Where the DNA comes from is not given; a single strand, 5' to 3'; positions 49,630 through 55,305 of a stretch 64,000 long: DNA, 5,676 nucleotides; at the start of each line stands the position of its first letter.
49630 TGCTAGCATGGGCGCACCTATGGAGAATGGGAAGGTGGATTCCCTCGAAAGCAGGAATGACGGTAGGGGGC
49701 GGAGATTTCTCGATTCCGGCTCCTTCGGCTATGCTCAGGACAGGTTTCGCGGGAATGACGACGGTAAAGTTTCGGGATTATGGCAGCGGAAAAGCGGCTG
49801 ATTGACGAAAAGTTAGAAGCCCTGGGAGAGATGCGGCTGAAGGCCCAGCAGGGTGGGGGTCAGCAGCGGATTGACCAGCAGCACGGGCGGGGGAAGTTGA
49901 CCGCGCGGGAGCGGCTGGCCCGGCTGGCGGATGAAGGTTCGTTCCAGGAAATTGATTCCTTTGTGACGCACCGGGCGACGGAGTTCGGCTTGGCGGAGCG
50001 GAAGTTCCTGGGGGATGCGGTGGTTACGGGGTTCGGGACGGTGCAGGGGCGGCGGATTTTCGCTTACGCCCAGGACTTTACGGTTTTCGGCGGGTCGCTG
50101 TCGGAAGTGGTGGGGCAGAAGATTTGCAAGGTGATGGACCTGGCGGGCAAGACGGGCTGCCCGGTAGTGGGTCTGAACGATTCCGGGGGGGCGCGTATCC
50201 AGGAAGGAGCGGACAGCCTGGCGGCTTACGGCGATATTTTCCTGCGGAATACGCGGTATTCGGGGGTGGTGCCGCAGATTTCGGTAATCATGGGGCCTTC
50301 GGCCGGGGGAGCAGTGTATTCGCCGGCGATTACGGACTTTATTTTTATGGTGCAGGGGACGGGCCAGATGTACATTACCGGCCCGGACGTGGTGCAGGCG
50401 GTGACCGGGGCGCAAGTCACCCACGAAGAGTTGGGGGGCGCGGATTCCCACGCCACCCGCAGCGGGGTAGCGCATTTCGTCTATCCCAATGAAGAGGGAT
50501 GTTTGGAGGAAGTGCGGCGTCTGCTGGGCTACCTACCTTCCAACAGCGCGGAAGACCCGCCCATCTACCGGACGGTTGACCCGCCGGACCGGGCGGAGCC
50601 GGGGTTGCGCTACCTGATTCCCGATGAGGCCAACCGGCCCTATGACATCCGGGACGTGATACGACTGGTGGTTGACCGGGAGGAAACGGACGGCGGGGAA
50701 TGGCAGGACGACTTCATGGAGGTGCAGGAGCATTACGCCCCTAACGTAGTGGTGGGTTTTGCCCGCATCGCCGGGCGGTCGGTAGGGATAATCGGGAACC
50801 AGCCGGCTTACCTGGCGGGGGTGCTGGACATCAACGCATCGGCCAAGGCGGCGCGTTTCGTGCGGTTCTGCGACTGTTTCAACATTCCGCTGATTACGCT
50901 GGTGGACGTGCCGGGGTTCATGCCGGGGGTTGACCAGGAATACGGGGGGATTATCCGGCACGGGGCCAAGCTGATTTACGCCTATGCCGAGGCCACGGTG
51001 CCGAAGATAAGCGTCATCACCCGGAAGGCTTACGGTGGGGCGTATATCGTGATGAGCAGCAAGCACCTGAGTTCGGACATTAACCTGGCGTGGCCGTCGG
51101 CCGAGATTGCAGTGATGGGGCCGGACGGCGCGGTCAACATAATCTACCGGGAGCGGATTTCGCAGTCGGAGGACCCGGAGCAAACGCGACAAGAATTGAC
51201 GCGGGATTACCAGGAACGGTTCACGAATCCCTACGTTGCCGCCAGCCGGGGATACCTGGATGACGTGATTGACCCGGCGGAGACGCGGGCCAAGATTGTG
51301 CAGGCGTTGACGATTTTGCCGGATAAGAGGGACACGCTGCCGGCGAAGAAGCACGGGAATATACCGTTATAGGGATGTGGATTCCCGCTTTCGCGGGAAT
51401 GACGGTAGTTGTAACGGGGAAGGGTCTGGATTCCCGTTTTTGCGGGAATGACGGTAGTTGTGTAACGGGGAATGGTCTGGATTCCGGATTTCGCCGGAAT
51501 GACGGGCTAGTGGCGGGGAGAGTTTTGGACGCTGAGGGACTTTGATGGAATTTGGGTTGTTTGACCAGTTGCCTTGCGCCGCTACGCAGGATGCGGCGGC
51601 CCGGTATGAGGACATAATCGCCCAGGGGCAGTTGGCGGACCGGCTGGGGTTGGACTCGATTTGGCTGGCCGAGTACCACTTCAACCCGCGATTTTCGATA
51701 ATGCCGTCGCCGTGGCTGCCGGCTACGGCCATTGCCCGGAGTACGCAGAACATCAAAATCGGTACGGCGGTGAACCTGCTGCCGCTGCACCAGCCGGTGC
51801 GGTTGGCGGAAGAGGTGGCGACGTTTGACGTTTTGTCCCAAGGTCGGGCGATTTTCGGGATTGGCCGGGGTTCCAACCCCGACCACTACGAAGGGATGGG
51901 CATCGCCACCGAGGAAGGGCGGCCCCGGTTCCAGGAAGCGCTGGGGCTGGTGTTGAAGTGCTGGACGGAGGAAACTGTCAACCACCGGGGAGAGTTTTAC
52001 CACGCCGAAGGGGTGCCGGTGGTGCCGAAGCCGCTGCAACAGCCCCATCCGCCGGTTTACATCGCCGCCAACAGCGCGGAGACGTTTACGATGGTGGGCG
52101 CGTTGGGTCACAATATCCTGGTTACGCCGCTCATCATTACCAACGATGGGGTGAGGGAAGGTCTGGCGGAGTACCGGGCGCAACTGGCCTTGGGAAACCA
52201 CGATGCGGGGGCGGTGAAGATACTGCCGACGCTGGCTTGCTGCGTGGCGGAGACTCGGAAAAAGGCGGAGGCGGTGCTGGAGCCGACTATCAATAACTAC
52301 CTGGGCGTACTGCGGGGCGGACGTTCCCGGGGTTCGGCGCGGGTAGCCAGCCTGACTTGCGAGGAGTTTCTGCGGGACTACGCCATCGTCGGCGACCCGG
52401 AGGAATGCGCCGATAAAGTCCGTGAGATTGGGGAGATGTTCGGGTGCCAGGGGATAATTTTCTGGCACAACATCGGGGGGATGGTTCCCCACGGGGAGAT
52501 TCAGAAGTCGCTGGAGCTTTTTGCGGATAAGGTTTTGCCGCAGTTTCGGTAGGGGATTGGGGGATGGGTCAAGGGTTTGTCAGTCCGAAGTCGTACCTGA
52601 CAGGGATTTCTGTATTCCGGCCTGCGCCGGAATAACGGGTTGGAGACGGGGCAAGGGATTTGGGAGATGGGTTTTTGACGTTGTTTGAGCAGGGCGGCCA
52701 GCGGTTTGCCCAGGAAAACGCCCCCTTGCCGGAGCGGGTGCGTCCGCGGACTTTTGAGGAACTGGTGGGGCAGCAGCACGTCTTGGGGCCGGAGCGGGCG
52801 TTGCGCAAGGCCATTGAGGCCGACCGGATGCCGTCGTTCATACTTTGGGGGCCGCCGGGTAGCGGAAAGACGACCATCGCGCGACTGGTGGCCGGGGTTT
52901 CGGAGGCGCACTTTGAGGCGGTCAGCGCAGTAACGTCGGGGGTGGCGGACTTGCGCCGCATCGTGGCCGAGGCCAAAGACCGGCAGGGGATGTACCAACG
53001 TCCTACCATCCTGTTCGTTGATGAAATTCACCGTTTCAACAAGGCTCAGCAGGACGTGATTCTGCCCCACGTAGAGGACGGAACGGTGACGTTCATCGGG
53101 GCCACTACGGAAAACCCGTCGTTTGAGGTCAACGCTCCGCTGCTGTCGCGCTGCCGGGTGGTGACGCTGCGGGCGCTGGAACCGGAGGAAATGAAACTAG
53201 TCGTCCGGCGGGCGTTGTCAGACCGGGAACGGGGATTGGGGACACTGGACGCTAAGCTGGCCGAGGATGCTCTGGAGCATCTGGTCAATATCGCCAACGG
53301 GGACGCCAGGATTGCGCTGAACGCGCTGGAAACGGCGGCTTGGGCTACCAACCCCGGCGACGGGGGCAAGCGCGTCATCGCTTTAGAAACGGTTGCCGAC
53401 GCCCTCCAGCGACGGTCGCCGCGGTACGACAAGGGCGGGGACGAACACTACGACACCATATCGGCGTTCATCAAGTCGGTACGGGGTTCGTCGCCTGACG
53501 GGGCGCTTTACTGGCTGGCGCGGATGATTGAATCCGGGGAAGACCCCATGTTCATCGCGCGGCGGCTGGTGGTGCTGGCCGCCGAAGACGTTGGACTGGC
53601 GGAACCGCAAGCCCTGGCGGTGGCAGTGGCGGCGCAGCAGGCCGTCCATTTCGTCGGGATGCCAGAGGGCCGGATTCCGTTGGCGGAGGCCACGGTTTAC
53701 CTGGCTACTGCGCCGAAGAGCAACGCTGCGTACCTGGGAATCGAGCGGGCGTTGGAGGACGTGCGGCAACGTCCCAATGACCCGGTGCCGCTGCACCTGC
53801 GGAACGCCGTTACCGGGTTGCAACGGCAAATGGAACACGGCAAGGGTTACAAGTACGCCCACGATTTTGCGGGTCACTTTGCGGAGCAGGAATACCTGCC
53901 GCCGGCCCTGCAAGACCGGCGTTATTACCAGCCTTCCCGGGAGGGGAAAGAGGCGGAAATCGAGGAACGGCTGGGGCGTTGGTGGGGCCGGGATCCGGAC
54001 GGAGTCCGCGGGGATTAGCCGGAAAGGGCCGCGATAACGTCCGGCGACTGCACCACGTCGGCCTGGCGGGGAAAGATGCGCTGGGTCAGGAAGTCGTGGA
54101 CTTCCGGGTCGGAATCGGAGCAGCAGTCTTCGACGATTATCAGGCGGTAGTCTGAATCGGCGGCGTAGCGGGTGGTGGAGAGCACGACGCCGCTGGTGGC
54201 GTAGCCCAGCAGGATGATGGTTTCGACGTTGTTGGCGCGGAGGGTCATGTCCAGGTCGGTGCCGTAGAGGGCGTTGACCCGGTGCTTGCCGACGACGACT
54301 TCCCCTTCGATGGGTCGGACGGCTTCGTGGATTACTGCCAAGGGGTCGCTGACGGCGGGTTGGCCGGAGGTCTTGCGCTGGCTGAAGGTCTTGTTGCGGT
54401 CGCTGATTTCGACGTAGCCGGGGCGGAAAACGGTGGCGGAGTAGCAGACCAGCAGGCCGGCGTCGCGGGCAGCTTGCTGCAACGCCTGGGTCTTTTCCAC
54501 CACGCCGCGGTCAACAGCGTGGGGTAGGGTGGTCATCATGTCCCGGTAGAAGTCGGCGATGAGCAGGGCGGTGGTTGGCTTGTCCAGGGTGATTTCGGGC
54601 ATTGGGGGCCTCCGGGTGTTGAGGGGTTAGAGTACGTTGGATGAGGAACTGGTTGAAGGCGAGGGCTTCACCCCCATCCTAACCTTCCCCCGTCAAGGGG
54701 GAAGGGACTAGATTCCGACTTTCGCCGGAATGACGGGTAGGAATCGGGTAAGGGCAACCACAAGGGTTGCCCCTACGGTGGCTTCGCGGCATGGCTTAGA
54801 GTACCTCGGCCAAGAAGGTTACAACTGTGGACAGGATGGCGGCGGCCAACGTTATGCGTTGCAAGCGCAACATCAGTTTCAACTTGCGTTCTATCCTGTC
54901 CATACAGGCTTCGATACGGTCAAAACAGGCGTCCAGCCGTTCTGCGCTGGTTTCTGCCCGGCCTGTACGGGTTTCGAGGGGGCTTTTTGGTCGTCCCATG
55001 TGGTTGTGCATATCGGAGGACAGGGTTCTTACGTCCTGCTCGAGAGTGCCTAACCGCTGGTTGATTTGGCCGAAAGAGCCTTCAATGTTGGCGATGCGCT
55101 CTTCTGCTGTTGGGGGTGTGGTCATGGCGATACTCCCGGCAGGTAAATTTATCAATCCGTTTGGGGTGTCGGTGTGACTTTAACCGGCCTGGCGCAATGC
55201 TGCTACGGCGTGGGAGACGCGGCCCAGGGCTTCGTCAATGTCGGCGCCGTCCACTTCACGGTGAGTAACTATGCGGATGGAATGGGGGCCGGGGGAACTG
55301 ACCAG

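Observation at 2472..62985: Three hairpin-repeat families fill the intergenic DNA, almost all in one orientation regardless of gene strand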

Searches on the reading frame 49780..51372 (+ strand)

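Call 11: search_protein_families(library=ncbifam, proteins=[window:49780-51372:+])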
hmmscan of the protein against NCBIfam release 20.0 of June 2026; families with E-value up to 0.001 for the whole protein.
window:49780-51372:+ (530 aa): 9 families
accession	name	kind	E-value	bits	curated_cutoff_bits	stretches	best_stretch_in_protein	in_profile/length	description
TIGR01117.1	mmdA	subfamily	8e-244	810.1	998.8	1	10-530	1-512/512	methylmalonyl-CoA decarboxylase subunit alpha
TIGR00515.1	accD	equivalog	1.5e-21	77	317.45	1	39-207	56-237/285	acetyl-CoA carboxylase, carboxyltransferase subunit beta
NF005530.0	PRK07189.1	equivalog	1.9e-19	69.9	228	1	39-211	15-195/303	biotin-independent malonate decarboxylase subunit beta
TIGR03133.1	malonate_beta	equivalog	9.5e-19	67.7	278.15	1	40-212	6-186/274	biotin-independent malonate decarboxylase subunit beta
NF041504.1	AccA_sub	subfamily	1.3e-14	54.2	300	1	321-459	39-181/257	carboxyltransferase subunit alpha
NF004344.0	PRK05724.1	equivalog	6.9e-12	45.2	357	1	321-463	96-242/319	acetyl-CoA carboxylase carboxyltransferase subunit alpha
TIGR00513.1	accA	equivalog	1.1e-10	41.5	319.3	1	284-458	67-237/321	acetyl-CoA carboxylase carboxyl transferase subunit alpha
NF008971.0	PRK12319.1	equivalog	1.9e-08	34.2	406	1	322-459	44-185/256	acetyl-CoA carboxylase carboxyl transferase subunit alpha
TIGR03134.1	malonate_gamma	equivalog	3.1e-08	33.4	237.15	1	319-457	19-171/258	biotin-independent malonate decarboxylase subunit gamma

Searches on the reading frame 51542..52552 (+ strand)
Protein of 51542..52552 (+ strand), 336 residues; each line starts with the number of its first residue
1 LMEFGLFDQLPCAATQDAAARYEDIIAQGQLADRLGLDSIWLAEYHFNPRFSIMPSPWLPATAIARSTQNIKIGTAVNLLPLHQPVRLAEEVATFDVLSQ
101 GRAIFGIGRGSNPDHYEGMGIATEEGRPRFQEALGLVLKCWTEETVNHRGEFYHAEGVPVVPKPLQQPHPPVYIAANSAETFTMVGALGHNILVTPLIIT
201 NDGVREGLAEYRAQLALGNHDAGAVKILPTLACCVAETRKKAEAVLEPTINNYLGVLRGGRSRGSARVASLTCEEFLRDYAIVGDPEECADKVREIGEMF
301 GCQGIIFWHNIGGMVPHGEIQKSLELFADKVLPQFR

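Call 80: search_protein_families(library=pfam, proteins=[window:51542-52552:+], max_evalue=0.001)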
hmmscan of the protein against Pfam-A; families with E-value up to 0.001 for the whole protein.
window:51542-52552:+ (336 aa): 1 family
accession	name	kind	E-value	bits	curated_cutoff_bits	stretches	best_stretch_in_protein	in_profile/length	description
PF00296.26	Bac_luciferase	-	2.9e-69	234.3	27.9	1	2-296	1-307/314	Luciferase-like monooxygenase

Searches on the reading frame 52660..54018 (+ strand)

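Call 80: search_protein_families(library=pfam, proteins=[window:52660-54018:+], max_evalue=0.001)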
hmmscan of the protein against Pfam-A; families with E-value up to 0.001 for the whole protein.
window:52660-54018:+ (452 aa): 11 families
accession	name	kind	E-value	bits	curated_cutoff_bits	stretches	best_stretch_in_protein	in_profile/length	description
PF12002.13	MgsA_C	-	3.7e-71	238.8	27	1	276-442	1-167/167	MgsA AAA+ ATPase C terminal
PF16193.11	AAA_assoc_2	-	3.7e-28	98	34.3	1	197-275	4-81/81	AAA C-terminal domain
PF00004.35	AAA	-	1.1e-15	58.7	21.2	1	61-168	2-126/131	ATPase family associated with various cellular activities (AAA)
PF05496.18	RuvB_N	-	2.4e-13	50.6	27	1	27-146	1-116/159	Holliday junction DNA helicase RuvB P-loop domain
PF13191.12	AAA_16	-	3.2e-07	31.4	32.6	0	47-83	11-51/167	AAA ATPase domain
PF07728.20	AAA_5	-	4.3e-06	27.2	22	1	60-150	2-102/139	AAA domain (dynein-related subfamily)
PF01078.27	Mg_chelatase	-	2.8e-05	24.1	20.3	0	45-80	12-45/207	Magnesium chelatase, subunit ChlI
PF00158.32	Sigma54_activat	-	0.00029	21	20.2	0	107-152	84-131/168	Sigma-54 interaction domain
PF25199.1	nSTAND_NTPase5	-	0.00034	20.9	34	1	50-149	34-132/145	Novel STAND NTPase 5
PF14532.12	Sigma54_activ_2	-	0.00074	20.2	25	0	52-151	17-109/138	Sigma-54 interaction domain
PF13173.12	AAA_14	-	0.00099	19.6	27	0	60-177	5-127/129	AAA domain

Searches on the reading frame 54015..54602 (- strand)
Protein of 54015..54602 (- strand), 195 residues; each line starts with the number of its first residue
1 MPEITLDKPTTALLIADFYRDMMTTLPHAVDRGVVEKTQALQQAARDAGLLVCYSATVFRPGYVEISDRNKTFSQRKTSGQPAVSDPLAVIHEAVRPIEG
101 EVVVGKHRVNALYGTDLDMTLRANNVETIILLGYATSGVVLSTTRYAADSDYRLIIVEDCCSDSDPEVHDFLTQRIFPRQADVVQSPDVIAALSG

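Call 82: search_protein_families(library=pfam, proteins=[window:54015-54602:-], max_evalue=0.001)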
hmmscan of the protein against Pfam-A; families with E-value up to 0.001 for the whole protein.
window:54015-54602:- (195 aa): 1 family
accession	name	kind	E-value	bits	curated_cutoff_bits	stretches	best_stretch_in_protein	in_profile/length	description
PF00857.26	Isochorismatase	-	3.6e-35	122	27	1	11-186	1-173/175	Isochorismatase domain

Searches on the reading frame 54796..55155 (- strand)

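Call 27: search_protein_families(library=pfam, proteins=[window:54796-55155:-], max_evalue=0.01)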
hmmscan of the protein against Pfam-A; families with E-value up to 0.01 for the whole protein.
window:54796-55155:- (119 aa): 2 families
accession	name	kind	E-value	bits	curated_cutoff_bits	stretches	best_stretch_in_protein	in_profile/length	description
PF20072.4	DUF6468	-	0.0013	19.3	26.9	0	59-91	39-71/76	Domain of unknown function (DUF6468)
PF16526.10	CLZ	-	0.002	18.9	26.7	0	58-94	27-63/71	C-terminal leucine zipper domain of cyclic nucleotide-gated channels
